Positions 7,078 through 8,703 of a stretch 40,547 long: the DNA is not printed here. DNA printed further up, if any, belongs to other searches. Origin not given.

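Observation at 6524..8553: Prs-like + Nampt-like coupled gene pair with NARP1 (Adps-Namat) architecture: candidate NAD+-reconstitution counter-defence module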

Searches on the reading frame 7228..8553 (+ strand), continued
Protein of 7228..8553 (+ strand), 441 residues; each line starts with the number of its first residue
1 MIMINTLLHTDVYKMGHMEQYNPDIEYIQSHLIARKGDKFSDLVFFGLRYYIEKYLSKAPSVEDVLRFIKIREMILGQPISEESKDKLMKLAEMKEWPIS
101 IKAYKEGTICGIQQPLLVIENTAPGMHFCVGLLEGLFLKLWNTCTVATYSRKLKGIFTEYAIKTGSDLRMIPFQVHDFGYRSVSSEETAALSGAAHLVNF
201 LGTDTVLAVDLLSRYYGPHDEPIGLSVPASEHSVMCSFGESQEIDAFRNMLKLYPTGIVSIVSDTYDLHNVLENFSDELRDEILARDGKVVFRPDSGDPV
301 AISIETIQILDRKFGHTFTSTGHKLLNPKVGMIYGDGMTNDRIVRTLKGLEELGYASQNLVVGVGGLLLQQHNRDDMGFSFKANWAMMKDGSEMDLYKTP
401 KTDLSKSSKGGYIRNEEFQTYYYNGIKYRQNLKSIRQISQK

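Call 43: find_homologous_proteins(query=window:7228-8553:+, max_evalue=1e-10)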
Query window:7228-8553:+ (441 aa): 7628 proteins with E <= 1e-10 among 8000 candidates; the best 120 are listed.
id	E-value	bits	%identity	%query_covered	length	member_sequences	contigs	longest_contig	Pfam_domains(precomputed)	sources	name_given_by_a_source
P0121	2.2e-297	1004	100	100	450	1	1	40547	PF04095.23,PF18127.7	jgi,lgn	-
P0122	1.3e-241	820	81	98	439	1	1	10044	PF04095.23,PF18127.7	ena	-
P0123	1.7e-193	661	69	96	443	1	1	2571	PF04095.23,PF18127.7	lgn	-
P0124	1.4e-159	550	61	95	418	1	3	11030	PF04095.23,PF18127.7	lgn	-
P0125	3.2e-156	539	61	95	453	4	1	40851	PF04095.23,PF18127.7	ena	-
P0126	3.6e-152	525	58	98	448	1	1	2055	PF04095.23,PF18127.7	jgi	jgi:nicotinamide phosphoribosyltransferase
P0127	2.7e-137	476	55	94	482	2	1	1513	PF04095.23,PF18127.7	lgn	-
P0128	2.1e-136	473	54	93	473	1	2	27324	PF04095.23,PF18127.7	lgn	-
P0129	3.7e-136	473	53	95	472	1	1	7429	PF04095.23,PF18127.7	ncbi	-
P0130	3.1e-135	469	54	94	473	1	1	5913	PF04095.23,PF18127.7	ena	-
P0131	4.6e-135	469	56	93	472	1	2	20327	PF04095.23,PF18127.7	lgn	-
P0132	8.9e-135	468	55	92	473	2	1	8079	PF04095.23,PF18127.7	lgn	-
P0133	1.9e-134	467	53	93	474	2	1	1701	PF04095.23,PF18127.7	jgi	-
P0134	2.8e-134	466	54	92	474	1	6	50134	PF04095.23,PF18127.7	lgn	-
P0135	6.5e-134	465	54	93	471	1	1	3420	PF04095.23,PF18127.7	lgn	-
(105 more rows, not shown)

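Call 45: find_related_loci(query=A2, collection=viral_contigs, flank=5000)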
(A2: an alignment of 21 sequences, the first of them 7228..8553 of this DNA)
Query A2 (441 aa) in viral_contigs; peptide patterns used: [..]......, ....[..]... (x = any residue, [..] = any of these).
599 stretches matched a pattern (row limit reached: there are more); 582 encode a relative of the query (tblastn E <= 1e-3); the best 80 are kept; 80 distinct loci.
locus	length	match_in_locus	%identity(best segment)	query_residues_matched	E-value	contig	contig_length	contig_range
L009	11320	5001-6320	49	1-431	6e-121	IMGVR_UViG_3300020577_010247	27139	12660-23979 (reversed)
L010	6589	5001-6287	48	5-417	1e-120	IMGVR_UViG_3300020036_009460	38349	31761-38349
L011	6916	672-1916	50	5-411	4e-119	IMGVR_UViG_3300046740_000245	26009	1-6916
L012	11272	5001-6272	49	1-414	1e-118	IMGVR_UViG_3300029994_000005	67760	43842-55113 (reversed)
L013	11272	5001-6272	49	1-414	1e-118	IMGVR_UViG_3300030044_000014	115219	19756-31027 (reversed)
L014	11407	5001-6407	44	1-436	1e-117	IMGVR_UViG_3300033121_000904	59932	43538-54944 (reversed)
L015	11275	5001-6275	46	5-414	2e-113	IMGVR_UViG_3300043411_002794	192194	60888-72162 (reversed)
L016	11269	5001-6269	48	1-413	8e-111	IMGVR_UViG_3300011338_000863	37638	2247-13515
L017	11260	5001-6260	44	5-411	2e-107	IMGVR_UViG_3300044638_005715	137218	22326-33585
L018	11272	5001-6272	47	5-411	9e-107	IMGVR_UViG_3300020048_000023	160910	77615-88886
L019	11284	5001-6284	43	1-421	2e-104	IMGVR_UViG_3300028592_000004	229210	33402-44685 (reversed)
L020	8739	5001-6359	43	5-425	1e-103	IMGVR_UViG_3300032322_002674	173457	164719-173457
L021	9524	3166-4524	43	5-425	1e-103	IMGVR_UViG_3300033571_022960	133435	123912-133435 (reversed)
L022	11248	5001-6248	40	2-414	9e-93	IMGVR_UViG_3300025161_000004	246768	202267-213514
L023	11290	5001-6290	43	3-414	1e-91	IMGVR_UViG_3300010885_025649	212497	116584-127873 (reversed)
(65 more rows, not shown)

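Call 46: find_related_loci(query=A2, collection=genome_contigs, flank=5000)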
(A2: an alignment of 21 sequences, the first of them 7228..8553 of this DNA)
Query A2 (441 aa) in genome_contigs; peptide patterns used: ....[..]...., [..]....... (x = any residue, [..] = any of these).
600 stretches matched a pattern (row limit reached: there are more); 577 encode a relative of the query (tblastn E <= 1e-3); the best 80 are kept; 80 distinct loci.
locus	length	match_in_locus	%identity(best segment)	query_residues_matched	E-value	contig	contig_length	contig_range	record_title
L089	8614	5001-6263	51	3-413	2e-133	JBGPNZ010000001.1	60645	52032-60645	MAG: Nitrospiraceae bacterium isolate OBJ_0618_7090110_202 k141_11384091_length_60645_cov_13.7956, whole genome shotgun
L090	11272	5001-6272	52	2-414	3e-133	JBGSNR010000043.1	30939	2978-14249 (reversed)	MAG: Pirellulaceae bacterium isolate JTS-AC260 k141_1012928, whole genome shotgun sequence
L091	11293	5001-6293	52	4-423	1e-131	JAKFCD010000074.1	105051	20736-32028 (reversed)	MAG: Elusimicrobiota bacterium isolate LC012 contig-124_145, whole genome shotgun sequence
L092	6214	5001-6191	52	2-386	6e-128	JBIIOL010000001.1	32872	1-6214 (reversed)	MAG: Pirellulales bacterium isolate ME2002-10-08pf_3300042317_group1_bin47 Rohwer_bin1734_scaffold_294_c2, whole genome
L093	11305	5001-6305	50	2-422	1e-125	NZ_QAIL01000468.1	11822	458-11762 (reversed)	Pedobacter sp. HMWF019 NODE_512_length_11734_cov_9.444520, whole genome shotgun sequence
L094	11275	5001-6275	51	3-413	6e-126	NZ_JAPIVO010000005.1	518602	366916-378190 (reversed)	Pedobacter sp. MR2016-24 P.sp.MR2016-24_contig_5, whole genome shotgun sequence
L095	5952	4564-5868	49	2-422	2e-125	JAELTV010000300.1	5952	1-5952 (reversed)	Pedobacter sp. ASV19 NODE_300_length_6100_cov_11.097271, whole genome shotgun sequence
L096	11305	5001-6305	50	2-421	1e-124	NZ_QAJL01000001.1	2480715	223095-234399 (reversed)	Pedobacter sp. KBW06 KBW6_GCCAAT_contig_1, whole genome shotgun sequence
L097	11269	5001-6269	51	3-411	2e-124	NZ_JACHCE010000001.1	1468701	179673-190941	Pedobacter cryoconitis strain S3M1 Ga0401191_01, whole genome shotgun sequence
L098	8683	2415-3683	50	4-411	9e-125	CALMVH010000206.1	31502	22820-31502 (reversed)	MAG TPA_asm: uncultured Rhodospirillales bacterium isolate SRR13685122_bin.22_CONCOCT_v1.1_MAG genome assembly, contig:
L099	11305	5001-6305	50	2-422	9e-125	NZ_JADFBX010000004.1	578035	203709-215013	Pedobacter sp. MC2016-24 Contig_04, whole genome shotgun sequence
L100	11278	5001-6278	50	2-413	6e-124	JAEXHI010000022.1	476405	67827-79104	MAG: Bacteroidetes bacterium isolate OH_HBlB_106 k127_1353834, whole genome shotgun sequence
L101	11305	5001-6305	49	2-422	9e-124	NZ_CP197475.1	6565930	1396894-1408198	Pedobacter sp. AW31-3R chromosome, complete genome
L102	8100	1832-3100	51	3-411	2e-123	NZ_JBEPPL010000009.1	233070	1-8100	Pedobacter sp. UYP1 Ga0504885_09, whole genome shotgun sequence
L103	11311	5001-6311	49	2-420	6e-123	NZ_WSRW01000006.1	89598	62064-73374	Mucilaginibacter lacusdianchii strain JXJ CY 39 Scaffold6, whole genome shotgun sequence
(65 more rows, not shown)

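Call 62: search_protein_families(library=pfam, proteins=[L093:3344-4051:+, L093:4137-4976:+], max_evalue=0.01)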
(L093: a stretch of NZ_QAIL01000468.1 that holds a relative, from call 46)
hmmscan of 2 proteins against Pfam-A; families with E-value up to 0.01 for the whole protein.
L093:3344-4051:+ (235 aa): 4 families
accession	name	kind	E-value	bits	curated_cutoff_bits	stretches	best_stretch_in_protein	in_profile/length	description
PF21906.2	NrtR_WHD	-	1.7e-21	76.6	27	1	155-216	1-61/61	NrtR DNA-binding winged helix domain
PF00293.34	NUDIX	-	6e-20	72.1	21.1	1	15-138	5-131/134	NUDIX domain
PF19368.5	AraR_C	-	6.2e-12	46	23.8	1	151-225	1-75/82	AraR C-terminal winged HTH domain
PF22327.2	Nudt16-like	-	0.0091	16.4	27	0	47-75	37-66/161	U8 snoRNA-decapping enzyme-like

L093:4137-4976:+ (279 aa): 3 families
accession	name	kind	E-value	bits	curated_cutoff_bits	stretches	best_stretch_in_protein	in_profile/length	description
PF13793.12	Pribosyltran_N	-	5.6e-19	68.6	25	1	23-108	28-117/117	N-terminal domain of ribose phosphate pyrophosphokinase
PF00156.33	Pribosyltran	-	1.1e-11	44.7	26.3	1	142-261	23-144/158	Phosphoribosyl transferase domain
PF14572.12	Pribosyl_synth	-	1e-07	32.5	27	1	197-262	80-147/184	Phosphoribosyl synthetase-associated domain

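Call 74: search_dna_similar(query=L093:5004-6455:+, collection=phages, mode=protein, max_rows=12)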
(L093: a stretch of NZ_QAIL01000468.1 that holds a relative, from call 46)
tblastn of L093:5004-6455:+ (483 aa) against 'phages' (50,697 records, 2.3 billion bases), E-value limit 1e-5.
Records with a match: 2026; places in all: 2034; records where one place covers at least 80% of the query: 1991.
Best place of each record, by identity: <60% 2026.
By first word of the organism name: Vibrio 230; Klebsiella 200; Staphylococcus 198; Pseudomonas 198; Escherichia 189; Salmonella 129; Mycobacterium 104; Aeromonas 99; Bacillus 84; Listeria 55; and 68 more.
By host as written in the record: - 253; Klebsiella pneumoniae 93; Staphylococcus aureus 82; Mycobacterium smegmatis mc2 155 65; Pseudomonas aeruginosa 55; Escherichia coli 51; Listeria monocytogenes 44; Vibrio harveyi BAA-1116 36; and 508 more.
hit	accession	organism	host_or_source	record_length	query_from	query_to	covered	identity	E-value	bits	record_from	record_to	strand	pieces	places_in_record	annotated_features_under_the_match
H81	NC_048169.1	Gordonia phage BrutonGaster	Gordonia terrae 3612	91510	5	482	99%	44.8%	4e-117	384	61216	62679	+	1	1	94: nicotinamide phosphoribosyl transferase | 95: hypothetical protein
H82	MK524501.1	Gordonia phage BrutonGaster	Gordonia terrae 3612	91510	5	482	99%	44.8%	4e-117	384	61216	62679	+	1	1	94: nicotinate ribosyltransferase | 95: hypothetical protein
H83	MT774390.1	uncultured phage cr85_1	human feces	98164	1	469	97%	45.3%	2e-119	390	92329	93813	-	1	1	hypothetical protein | nicotinamide phosphoribosyltransferase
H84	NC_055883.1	uncultured phage cr85_1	human feces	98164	1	469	97%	45.3%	2e-119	390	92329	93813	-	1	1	nicotinamide phosphoribosyl transferase | nicotinamide phosphoribosyltransferase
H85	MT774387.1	uncultured phage cr111_1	human feces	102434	3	472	97%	45.1%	3e-115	379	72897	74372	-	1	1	putative nicotinate phosphoribosyltransferase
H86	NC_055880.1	uncultured phage cr111_1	human feces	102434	3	472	97%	45.1%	3e-115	379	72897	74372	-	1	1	nicotinamide phosphoribosyl transferase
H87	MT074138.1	Bacteroides phage DAC17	Bacteroides thetaiotaomicron VPI-5486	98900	5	474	97%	44.9%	2e-116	382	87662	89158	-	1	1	hypothetical protein (x2)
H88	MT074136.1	Bacteroides phage DAC15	Bacteroides thetaiotaomicron VPI-5484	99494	5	474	97%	44.7%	6e-116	380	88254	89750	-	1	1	hypothetical protein (x2)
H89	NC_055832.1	Bacteroides phage DAC15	Bacteroides thetaiotaomicron VPI-5484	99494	5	474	97%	44.7%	6e-116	380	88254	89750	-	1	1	nicotinamide phosphoribosyl transferase | hypothetical protein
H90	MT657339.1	Gordonia phage SpeedDemon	Gordonia terrae 3612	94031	5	481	99%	43.5%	3e-116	381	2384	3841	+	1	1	50: nicotinate ribosyltransferase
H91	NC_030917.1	Gordonia phage OneUp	Gordonia terrae 3612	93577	5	476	98%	43.6%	2e-115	379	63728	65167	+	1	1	101: nicotinamide phosphoribosyl transferase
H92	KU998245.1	Gordonia phage OneUp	Gordonia terrae 3612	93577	5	476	98%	43.6%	2e-115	379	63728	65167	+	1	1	101: nicotinate phosphoribosyltransferase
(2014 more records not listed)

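Call 75: get_annotated_region(hit=H89, flank=4000)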
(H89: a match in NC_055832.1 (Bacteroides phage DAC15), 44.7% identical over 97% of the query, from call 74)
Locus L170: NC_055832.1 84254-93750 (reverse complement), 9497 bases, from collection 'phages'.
description: Bacteroides phage DAC15, complete genome.
organism: Bacteroides phage DAC15 (NCBI taxid 2710495)
taxonomy: Viruses; Duplodnaviria; Heunggongvirae; Uroviricota; Caudoviricetes; Crassvirales; Steigviridae; Asinivirinae; Wulfhauvirus; Wulfhauvirus bangladeshii
host: Bacteroides thetaiotaomicron VPI-5484; source: primary sewage effluent collected as it entered a drainage canal; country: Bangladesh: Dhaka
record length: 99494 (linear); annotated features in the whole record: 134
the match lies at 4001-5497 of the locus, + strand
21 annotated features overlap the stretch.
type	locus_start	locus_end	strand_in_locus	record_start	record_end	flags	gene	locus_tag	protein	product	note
CDS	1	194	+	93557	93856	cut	-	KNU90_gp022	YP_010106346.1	hypothetical protein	-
CDS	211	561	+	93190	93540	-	-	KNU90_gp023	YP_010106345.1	hypothetical protein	-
CDS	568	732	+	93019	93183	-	-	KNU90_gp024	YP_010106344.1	hypothetical protein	-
CDS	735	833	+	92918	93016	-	-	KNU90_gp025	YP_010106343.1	hypothetical protein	-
CDS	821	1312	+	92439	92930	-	-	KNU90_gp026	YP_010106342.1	hypothetical protein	-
CDS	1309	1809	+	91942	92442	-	-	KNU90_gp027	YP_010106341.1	hypothetical protein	-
CDS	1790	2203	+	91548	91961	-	-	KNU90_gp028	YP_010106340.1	hypothetical protein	-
CDS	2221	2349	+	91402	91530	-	-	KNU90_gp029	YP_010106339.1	hypothetical protein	-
CDS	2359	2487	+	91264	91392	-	-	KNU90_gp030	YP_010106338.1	hypothetical protein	-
CDS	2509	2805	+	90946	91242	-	-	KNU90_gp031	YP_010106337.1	hypothetical protein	-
CDS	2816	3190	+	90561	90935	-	-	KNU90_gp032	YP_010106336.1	hypothetical protein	-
CDS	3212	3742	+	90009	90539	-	-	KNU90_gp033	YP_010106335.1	hypothetical protein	-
CDS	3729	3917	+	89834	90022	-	-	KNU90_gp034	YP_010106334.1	hypothetical protein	-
CDS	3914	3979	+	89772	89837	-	-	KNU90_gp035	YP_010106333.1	hypothetical protein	-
CDS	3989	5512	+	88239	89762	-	-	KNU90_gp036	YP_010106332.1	nicotinamide phosphoribosyl transferase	-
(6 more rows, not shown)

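Call 76: get_annotated_region(hit=H81, flank=4000)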
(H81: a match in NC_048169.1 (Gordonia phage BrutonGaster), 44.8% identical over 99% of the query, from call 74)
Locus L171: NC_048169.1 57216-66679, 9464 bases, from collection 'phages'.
description: Gordonia phage BrutonGaster, complete genome.
organism: Gordonia phage BrutonGaster (NCBI taxid 2530116)
taxonomy: Viruses; Duplodnaviria; Heunggongvirae; Uroviricota; Caudoviricetes; Oneupvirus; Oneupvirus brutongaster
host: Gordonia terrae 3612; source: soil; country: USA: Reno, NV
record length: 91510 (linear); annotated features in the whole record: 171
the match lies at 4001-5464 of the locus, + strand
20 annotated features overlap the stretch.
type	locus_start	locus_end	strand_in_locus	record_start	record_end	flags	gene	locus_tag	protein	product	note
CDS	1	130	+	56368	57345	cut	84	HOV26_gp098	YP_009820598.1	replication initiation protein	-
CDS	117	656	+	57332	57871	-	85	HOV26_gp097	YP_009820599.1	hypothetical protein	-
CDS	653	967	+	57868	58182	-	86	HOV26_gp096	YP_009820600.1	hypothetical protein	-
CDS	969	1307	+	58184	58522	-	87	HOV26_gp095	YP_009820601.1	MazG-like pyrophosphatase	MazG nucleotide pyrophosphohydrolase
CDS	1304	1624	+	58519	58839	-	88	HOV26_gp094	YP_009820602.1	hypothetical protein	-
CDS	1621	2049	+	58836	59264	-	89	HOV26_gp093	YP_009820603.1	hypothetical protein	-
CDS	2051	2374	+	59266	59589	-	90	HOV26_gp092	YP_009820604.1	hypothetical protein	-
CDS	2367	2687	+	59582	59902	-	91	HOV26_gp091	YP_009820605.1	hypothetical protein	-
CDS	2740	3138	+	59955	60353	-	92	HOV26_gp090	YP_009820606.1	site-specific recombination directionality factor RDF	-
CDS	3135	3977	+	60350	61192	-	93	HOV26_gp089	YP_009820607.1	ribose-phosphate pyrophosphokinase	-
CDS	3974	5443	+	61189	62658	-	94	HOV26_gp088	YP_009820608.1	nicotinamide phosphoribosyl transferase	-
CDS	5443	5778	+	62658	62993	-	95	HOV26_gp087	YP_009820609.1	hypothetical protein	-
CDS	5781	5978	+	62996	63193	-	96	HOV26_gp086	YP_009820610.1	hypothetical protein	-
CDS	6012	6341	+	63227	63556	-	97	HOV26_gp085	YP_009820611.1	hypothetical protein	-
CDS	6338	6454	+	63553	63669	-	98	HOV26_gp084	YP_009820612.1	hypothetical protein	-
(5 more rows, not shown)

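Call 77: get_annotated_region(hit=H84, flank=4000)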
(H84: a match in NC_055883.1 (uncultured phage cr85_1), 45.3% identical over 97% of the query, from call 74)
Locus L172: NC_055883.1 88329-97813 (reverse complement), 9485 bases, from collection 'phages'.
description: CrAssphage cr85_1, complete genome.
organism: uncultured phage cr85_1 (NCBI taxid 2772074)
taxonomy: Viruses; Duplodnaviria; Heunggongvirae; Uroviricota; Caudoviricetes; Crassvirales; Steigviridae; Asinivirinae; Kahnovirus; Kahnovirus oralis
host: -; source: human feces; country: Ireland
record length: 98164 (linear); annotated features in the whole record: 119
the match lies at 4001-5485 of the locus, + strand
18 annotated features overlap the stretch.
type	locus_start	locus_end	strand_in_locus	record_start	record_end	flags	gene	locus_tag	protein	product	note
CDS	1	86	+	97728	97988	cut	-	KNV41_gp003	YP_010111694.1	hypothetical protein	gp_24294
CDS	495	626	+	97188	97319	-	-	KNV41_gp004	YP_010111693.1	hypothetical protein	gp_24293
CDS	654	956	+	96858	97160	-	-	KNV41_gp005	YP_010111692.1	hypothetical protein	gp_24292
CDS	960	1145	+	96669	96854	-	-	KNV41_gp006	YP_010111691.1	hypothetical protein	gp_24291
CDS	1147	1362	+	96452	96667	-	-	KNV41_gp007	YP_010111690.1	hypothetical protein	gp_24290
CDS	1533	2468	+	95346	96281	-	-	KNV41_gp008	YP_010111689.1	hypothetical protein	gp_24289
tRNA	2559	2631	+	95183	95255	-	-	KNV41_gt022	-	tRNA-Arg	-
CDS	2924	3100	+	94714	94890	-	-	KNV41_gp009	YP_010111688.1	hypothetical protein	gp_24287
CDS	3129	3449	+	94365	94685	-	-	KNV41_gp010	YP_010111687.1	hypothetical protein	gp_24286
CDS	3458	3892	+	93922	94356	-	-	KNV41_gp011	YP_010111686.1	hypothetical protein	gp_24285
CDS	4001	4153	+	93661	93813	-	-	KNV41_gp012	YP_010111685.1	nicotinamide phosphoribosyltransferase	gp_24284; nicotinamide phosphoribosyltransferase [Bacillus phage Kida]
CDS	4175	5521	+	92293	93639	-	-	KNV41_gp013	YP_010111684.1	nicotinamide phosphoribosyl transferase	gp_24283; gp256 [Bacillus phage W.Ph.]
CDS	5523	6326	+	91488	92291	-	-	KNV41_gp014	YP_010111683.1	ribose-phosphate pyrophosphokinase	gp_24282; putative ribose-phosphate pyrophosphokinase [Pseudomonas phage JG004]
CDS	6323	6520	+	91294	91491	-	-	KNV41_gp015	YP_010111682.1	hypothetical protein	gp_24281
CDS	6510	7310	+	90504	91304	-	-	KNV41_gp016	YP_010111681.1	serine protease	gp_24280; serine protease [Erwinia phage vB_EamP-S6]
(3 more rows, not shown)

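Call 83: search_protein_families(library=padloc, proteins=[window:7228-8553:+], max_evalue=0.01)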
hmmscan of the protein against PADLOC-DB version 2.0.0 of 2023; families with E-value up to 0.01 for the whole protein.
window:7228-8553:+ (441 aa): 0 families

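Call 92: predict_structure(alignment_id=A2)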
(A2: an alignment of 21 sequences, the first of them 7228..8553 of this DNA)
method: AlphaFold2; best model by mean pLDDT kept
length: 441 residues; sequences in the alignment: 21
mean_pLDDT: 85.6   pTM: 0.86
mean pLDDT of the five models: 85.6, 83.5, 82.9, 82.6, 78.4
residues with pLDDT >= 90: 210; 70-90: 178; 50-70: 42; < 50: 11
segments of 3 or more residues with pLDDT < 50: 175-181
pLDDT, mean of each block of 10 residues (from residue 1): 80 85 93 88 95 92 96 94 94 94 97 94 95 93 90 88 84 49 71 86 79 84 66 75 87 83 73 86 89 81 92 94 92 76 91 92 59 81 94 83 72 93 93 90 76
secondary structure, 60 per line:
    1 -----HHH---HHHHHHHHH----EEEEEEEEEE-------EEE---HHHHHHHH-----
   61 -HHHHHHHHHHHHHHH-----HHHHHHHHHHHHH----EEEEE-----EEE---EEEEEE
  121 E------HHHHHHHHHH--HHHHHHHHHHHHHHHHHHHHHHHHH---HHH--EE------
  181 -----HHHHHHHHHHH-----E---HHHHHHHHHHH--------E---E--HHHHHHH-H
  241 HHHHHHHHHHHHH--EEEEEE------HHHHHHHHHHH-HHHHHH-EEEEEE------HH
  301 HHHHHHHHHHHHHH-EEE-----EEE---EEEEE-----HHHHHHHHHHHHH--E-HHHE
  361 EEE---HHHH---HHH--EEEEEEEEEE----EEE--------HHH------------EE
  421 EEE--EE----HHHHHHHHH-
elements in order: H12-20 E25-34 E42-44 H48-55 H62-76 H82-94 E99-103 E109-111 E115-121 H128-137 H140-164 H186-196 H206-216 H232-238 H240-253 E256-261 H268-278 H280-285 E287-292 H299-314 E316-318 E324-326 E330-334 H340-352 E360-363 H367-370 E379-388 E393-395 E419-423 H432-440
